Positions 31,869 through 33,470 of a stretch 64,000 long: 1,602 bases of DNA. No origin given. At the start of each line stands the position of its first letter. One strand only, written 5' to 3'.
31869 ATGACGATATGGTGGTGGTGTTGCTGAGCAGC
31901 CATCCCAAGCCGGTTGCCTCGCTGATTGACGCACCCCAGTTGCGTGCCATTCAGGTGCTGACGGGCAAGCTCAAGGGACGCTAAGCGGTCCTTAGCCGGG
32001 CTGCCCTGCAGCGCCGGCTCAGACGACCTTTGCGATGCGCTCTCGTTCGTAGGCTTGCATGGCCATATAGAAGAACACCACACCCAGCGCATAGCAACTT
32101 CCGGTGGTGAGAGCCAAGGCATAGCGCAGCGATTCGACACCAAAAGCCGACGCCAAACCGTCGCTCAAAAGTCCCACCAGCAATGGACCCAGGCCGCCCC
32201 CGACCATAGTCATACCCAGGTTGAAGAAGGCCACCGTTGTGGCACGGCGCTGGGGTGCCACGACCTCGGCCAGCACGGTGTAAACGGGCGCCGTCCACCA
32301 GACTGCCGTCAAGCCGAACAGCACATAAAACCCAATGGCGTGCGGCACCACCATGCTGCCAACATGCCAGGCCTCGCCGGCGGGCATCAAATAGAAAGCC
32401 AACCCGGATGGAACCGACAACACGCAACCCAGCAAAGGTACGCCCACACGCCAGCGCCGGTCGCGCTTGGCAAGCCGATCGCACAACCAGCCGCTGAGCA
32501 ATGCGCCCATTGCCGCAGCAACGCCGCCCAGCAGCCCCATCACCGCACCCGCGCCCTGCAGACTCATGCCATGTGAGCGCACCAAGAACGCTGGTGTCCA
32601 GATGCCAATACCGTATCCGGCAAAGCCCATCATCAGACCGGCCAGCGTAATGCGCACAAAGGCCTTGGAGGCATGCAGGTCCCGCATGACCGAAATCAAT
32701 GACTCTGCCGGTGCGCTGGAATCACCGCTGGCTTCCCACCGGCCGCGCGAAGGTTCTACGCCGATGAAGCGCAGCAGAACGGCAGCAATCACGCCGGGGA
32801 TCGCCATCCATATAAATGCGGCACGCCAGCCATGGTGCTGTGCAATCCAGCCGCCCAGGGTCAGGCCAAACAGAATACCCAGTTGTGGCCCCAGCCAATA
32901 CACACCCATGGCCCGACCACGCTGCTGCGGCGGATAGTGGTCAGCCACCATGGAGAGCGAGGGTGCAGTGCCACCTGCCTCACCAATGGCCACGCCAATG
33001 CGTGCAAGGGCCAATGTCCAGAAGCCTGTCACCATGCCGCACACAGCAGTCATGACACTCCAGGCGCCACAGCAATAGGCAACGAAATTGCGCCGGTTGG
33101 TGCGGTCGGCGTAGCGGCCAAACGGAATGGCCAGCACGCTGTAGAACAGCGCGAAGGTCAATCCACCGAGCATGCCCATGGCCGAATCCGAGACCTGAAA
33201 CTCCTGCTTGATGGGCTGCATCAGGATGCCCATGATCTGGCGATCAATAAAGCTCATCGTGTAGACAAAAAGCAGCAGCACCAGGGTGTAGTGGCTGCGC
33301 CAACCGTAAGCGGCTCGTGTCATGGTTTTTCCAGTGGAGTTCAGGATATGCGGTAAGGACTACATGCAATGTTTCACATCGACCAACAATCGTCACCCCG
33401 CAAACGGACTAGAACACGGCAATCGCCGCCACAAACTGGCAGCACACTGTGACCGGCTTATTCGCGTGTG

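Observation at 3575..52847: A 20-bp dyad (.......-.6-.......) recurs in ten promoter gaps of the steroid island: candidate regulon operator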

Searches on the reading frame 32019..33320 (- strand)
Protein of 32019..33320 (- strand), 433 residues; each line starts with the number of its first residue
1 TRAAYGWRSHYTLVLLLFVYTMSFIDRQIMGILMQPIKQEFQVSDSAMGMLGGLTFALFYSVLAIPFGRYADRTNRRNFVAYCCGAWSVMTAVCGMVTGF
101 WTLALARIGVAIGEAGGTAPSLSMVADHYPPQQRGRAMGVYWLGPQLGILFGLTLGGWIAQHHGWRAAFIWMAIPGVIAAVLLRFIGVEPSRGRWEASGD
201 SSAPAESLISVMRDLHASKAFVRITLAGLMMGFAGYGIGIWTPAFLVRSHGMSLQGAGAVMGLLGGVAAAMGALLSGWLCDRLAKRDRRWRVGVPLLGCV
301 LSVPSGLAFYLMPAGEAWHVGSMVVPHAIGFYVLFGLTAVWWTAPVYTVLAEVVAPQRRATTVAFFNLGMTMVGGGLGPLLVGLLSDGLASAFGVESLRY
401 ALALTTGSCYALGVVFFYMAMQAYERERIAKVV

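Call 12: search_protein_families(library=pfam, proteins=[window:32019-33320:-], max_evalue=0.00001)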
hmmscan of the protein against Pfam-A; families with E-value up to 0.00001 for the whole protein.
window:32019-33320:- (433 aa): 2 families
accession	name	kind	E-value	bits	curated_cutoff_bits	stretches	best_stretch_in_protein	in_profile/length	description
PF07690.21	MFS_1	-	7.3e-52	176.8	33.4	1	16-379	1-347/347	Major Facilitator Superfamily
PF03137.26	OATP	-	3.4e-08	32.7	25.8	1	205-284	279-358/545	Organic Anion Transporter Polypeptide (OATP) family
